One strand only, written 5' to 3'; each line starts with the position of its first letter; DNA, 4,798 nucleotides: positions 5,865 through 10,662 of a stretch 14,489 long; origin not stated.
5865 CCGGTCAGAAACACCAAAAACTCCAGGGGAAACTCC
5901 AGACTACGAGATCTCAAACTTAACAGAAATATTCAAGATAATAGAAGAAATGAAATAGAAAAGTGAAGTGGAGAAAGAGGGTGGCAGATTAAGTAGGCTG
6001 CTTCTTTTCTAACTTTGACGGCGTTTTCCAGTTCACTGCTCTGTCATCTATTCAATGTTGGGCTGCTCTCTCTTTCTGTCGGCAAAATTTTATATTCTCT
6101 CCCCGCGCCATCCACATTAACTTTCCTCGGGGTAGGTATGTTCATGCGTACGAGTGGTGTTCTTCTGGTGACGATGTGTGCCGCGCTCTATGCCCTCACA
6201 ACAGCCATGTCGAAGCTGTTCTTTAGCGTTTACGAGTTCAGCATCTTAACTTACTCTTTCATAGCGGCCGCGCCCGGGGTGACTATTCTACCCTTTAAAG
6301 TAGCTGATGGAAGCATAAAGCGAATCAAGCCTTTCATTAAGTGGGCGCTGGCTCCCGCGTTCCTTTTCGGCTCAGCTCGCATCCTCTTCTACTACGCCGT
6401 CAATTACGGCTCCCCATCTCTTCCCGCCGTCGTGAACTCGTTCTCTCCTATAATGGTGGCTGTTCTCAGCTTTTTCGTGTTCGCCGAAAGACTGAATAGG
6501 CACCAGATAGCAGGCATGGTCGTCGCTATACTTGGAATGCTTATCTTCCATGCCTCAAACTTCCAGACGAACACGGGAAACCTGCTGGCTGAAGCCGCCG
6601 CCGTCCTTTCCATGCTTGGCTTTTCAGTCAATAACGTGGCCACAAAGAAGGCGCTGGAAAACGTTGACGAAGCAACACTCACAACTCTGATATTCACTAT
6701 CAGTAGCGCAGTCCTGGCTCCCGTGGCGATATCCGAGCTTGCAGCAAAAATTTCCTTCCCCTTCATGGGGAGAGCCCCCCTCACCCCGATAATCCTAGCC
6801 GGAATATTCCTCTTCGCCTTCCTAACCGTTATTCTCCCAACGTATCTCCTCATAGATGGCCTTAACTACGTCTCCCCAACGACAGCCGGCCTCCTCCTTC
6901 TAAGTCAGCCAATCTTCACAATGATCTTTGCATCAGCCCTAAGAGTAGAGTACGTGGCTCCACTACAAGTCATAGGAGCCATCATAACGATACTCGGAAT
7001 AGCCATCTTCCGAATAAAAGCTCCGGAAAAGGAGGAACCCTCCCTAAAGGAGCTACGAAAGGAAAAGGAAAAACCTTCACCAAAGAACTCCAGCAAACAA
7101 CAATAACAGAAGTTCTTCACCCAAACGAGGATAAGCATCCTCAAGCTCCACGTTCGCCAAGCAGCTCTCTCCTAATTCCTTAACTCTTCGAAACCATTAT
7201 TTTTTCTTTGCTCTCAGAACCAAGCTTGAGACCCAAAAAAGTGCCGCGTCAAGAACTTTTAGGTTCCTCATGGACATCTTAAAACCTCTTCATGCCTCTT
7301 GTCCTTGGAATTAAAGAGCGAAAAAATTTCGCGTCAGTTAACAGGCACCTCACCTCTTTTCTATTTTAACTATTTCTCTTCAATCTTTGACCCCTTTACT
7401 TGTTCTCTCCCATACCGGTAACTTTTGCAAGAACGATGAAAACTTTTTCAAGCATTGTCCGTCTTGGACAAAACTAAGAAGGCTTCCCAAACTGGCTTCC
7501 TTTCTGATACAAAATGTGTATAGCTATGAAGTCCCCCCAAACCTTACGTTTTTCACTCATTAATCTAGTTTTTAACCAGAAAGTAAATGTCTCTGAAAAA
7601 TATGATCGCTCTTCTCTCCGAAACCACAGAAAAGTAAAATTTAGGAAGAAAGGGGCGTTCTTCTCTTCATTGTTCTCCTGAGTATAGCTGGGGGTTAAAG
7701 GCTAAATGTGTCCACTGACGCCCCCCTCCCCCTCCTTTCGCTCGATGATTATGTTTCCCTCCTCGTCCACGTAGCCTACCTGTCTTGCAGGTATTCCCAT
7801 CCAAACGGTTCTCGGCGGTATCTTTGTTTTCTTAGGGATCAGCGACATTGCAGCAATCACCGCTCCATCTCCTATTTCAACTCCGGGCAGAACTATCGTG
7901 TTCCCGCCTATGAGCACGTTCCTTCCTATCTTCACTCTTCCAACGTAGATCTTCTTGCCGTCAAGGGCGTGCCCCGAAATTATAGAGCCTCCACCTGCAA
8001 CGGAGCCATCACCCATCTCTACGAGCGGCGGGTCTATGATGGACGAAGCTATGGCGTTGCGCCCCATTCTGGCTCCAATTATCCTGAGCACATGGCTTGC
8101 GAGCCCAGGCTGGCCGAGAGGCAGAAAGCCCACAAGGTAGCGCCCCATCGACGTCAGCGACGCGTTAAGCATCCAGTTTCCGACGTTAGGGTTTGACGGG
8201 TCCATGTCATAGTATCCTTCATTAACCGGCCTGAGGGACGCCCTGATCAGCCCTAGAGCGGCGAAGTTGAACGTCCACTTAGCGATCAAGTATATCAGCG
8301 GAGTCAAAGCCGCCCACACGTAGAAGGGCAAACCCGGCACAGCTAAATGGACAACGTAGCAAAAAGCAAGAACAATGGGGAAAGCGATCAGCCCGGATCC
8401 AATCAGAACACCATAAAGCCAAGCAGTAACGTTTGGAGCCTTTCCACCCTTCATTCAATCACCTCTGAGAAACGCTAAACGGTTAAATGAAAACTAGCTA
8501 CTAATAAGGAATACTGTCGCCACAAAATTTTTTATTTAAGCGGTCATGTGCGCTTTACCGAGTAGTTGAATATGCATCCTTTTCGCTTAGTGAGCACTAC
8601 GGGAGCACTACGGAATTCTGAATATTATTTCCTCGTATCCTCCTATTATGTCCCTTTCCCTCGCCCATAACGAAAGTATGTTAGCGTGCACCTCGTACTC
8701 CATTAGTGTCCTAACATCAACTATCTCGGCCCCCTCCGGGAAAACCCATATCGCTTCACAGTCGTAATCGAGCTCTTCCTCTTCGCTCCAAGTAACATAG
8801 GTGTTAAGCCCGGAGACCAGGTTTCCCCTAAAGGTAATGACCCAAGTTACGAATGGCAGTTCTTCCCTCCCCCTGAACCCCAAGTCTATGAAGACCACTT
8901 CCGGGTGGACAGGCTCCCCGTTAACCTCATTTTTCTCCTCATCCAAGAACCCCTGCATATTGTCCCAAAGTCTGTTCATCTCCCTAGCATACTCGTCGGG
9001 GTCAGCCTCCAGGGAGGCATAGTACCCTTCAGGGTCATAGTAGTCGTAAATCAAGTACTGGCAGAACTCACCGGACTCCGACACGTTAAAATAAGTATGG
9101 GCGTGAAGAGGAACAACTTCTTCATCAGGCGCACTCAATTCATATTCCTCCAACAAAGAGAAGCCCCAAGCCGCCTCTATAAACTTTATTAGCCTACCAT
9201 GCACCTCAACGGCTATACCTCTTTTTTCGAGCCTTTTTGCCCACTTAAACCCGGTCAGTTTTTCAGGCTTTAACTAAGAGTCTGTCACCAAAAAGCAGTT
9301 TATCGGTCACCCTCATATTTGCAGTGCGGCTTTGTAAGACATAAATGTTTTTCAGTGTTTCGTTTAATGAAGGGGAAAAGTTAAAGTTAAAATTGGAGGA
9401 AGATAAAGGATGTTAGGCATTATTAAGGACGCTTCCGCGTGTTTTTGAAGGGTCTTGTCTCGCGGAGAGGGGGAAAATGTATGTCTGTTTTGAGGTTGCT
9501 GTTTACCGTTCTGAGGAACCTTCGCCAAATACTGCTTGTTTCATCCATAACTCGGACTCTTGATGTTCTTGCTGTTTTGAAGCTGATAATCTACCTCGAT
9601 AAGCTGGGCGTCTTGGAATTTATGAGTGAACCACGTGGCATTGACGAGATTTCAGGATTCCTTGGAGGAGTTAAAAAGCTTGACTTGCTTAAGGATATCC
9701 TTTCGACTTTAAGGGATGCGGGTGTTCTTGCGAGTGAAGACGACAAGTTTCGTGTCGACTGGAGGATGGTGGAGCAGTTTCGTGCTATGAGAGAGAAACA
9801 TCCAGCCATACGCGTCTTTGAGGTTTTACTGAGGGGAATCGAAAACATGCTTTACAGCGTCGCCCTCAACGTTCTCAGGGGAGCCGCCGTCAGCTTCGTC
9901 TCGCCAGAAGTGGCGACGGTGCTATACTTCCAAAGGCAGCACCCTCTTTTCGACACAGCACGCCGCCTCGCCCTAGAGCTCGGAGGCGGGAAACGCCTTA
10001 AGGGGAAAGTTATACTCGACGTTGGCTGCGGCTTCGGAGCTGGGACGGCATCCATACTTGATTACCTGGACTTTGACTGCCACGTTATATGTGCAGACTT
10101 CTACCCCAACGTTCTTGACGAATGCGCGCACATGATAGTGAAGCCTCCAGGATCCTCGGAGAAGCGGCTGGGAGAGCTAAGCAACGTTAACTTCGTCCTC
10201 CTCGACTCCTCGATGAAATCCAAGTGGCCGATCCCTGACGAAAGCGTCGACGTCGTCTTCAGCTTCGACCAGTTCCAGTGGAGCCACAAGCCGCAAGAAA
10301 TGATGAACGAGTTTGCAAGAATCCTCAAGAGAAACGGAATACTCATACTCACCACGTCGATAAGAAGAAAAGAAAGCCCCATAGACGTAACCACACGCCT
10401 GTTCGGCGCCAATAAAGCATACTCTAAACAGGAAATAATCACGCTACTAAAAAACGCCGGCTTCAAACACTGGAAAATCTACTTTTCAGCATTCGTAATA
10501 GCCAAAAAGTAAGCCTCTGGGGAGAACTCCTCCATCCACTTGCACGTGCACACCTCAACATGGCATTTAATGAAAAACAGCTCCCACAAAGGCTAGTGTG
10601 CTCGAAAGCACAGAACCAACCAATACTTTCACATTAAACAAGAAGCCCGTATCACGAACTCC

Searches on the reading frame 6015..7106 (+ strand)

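Call 11: search_protein_families(library=pfam, proteins=[window:6015-7106:+], max_evalue=0.001)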
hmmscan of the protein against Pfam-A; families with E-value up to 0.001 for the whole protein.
window:6015-7106:+ (363 aa): 3 families
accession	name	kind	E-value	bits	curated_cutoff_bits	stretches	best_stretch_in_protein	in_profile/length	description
PF00892.27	EamA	-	5.8e-29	101.5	28.2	2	193-332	4-133/135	EamA-like transporter family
PF03151.22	TPT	-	2.5e-06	27.5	30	1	105-332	62-290/291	Triose-phosphate Transporter family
PF05653.20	Mg_trans_NIPA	-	0.00021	21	26.2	0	130-185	71-128/295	Magnesium transporter NIPA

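Call 15: search_protein_families(library=ncbifam, proteins=[window:6015-7106:+], max_evalue=0.001)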
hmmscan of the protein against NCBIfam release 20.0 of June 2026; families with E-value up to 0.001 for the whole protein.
window:6015-7106:+ (363 aa): 5 families
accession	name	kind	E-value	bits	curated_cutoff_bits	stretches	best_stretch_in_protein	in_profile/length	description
TIGR00950.1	2A78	equivalog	6.8e-12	45.4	230.2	1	88-293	30-227/264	carboxylate/amino acid/amine transporter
NF050091.1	ArAmAcExpYddG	equivalog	8.9e-08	32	300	1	56-237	14-194/285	aromatic amino acid exporter YddG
TIGR00817.1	tpt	subfamily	1.6e-07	31.1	317.9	1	135-336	92-295/302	Tpt phosphate/phosphoenolpyruvate translocator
NF008523.0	PRK11453.1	equivalog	1.8e-06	27.8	472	1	124-331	75-284/299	O-acetylserine/cysteine exporter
TIGR03340.1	phn_DUF6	hypoth_equivalog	1.7e-05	24.6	288.15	1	144-221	99-174/281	phosphonate utilization associated putative membrane protein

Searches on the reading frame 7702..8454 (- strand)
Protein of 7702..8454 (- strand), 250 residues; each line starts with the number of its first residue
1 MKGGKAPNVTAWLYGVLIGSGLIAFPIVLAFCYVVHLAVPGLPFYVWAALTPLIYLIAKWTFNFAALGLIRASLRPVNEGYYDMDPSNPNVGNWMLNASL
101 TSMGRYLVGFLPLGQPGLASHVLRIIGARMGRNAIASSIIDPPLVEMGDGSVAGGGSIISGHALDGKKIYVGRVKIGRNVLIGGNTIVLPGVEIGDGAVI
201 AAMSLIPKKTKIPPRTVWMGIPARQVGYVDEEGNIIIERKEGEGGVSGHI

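Call 11: search_protein_families(library=pfam, proteins=[window:7702-8454:-], max_evalue=0.001)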
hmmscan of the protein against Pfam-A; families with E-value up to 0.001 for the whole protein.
window:7702-8454:- (250 aa): 3 families
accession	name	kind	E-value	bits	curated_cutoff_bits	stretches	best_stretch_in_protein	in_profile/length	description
PF00132.30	Hexapep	-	6.7e-10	38.7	27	1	174-207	2-35/36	Bacterial transferase hexapeptide (six repeats)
PF14602.12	Hexapep_2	-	1.1e-07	31.9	27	1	174-202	2-28/34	Hexapeptide repeat of succinyl-transferase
PF21711.3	DCTN5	-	0.00022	21.4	40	1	128-231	55-159/182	Dynactin subunit 5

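Call 15: search_protein_families(library=ncbifam, proteins=[window:7702-8454:-], max_evalue=0.001)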
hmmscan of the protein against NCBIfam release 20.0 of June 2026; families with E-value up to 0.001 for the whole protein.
window:7702-8454:- (250 aa): 34 families (the best 25 are shown)
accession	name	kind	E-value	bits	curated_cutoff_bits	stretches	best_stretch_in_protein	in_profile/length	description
TIGR02353.1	NRPS_term_dom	equivalog_domain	2e-20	72.8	423.1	1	119-230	104-217/695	Pls/PosA family non-ribosomal peptide synthetase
NF058585.1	HptprglPActTf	PfamEq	2.2e-15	56.6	300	1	138-228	71-159/172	heptaprenylglyceryl phosphate O-acetyltransferase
NF050158.1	CarbAnhydGPos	equivalog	1.4e-12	47.6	250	1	166-235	80-149/172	gamma carbonic anhydrase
TIGR03532.1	DapD_Ac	equivalog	4.3e-10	39.6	231.75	1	146-232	136-217/231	2,3,4,5-tetrahydropyridine-2,6-dicarboxylate N-acetyltransferase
NF007076.0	PRK09527.1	equivalog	1.8e-09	37.3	347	1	168-230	126-186/203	galactoside O-acetyltransferase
NF000311.1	Vat_ABCDEFH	equivalog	2.6e-09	36.9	300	1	170-228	107-163/201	Vat family streptogramin A O-acetyltransferase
NF007240.0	PRK09677.1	equivalog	5.9e-09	35.7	243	1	172-233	129-188/192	putative lipopolysaccharide biosynthesis O-acetyl transferase WbbJ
TIGR03570.1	NeuD_NnaD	subfamily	9.1e-09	35.2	160.8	1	171-224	151-202/202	NeuD/PglB/VioB family sugar acetyltransferase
TIGR03308.1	phn_thr-fam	hypoth_equivalog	1.6e-08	34.6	201.65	1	173-226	108-159/204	phosphonate metabolim protein, transferase hexapeptide repeat family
NF000490.1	chloram_CatB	equivalog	3.3e-08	33.1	350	1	171-232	108-169/210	type B chloramphenicol O-acetyltransferase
TIGR01853.1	lipid_A_lpxD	equivalog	5.3e-08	32.2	242.5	1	171-226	252-305/325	UDP-3-O-(3-hydroxymyristoyl)glucosamine N-acyltransferase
NF007797.0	PRK10502.1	subfamily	9.1e-08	31.9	192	1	168-226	120-176/183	WcaF family extracellular polysaccharide biosynthesis acetyltransferase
NF000504.1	stregram_VatH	exception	1e-07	32.1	475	1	172-227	116-169/216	streptogramin A O-acetyltransferase Vat(H)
NF002060.0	PRK00892.1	subfamily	1.6e-07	30.7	207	1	166-226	256-315/345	UDP-3-O-(3-hydroxymyristoyl)glucosamine N-acyltransferase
NF010150.1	PRK13627.1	equivalog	3.6e-07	30.1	305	1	172-232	87-147/196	carnitine operon protein CaiE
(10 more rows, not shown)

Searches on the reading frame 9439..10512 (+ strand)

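Call 11: search_protein_families(library=pfam, proteins=[window:9439-10512:+], max_evalue=0.001)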
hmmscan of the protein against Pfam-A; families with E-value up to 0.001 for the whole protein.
window:9439-10512:+ (357 aa): 6 families
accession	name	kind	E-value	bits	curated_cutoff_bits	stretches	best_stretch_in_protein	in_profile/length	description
PF08241.18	Methyltransf_11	-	6.6e-15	56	21.2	1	193-304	1-95/95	Methyltransferase domain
PF13649.12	Methyltransf_25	-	4.6e-12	46.9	27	1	192-300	1-97/97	Methyltransferase domain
PF13847.12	Methyltransf_31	-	1.4e-11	44.7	27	1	188-314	3-119/145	Methyltransferase domain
PF13489.12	Methyltransf_23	-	4.6e-09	36.7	27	1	169-344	8-161/164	Methyltransferase domain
PF08242.18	Methyltransf_12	-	6.5e-09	36.9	30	1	193-302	1-98/98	Methyltransferase domain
PF01209.24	Ubie_methyltran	-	0.00013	21.8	20.1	1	187-304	46-151/233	ubiE/COQ5 methyltransferase family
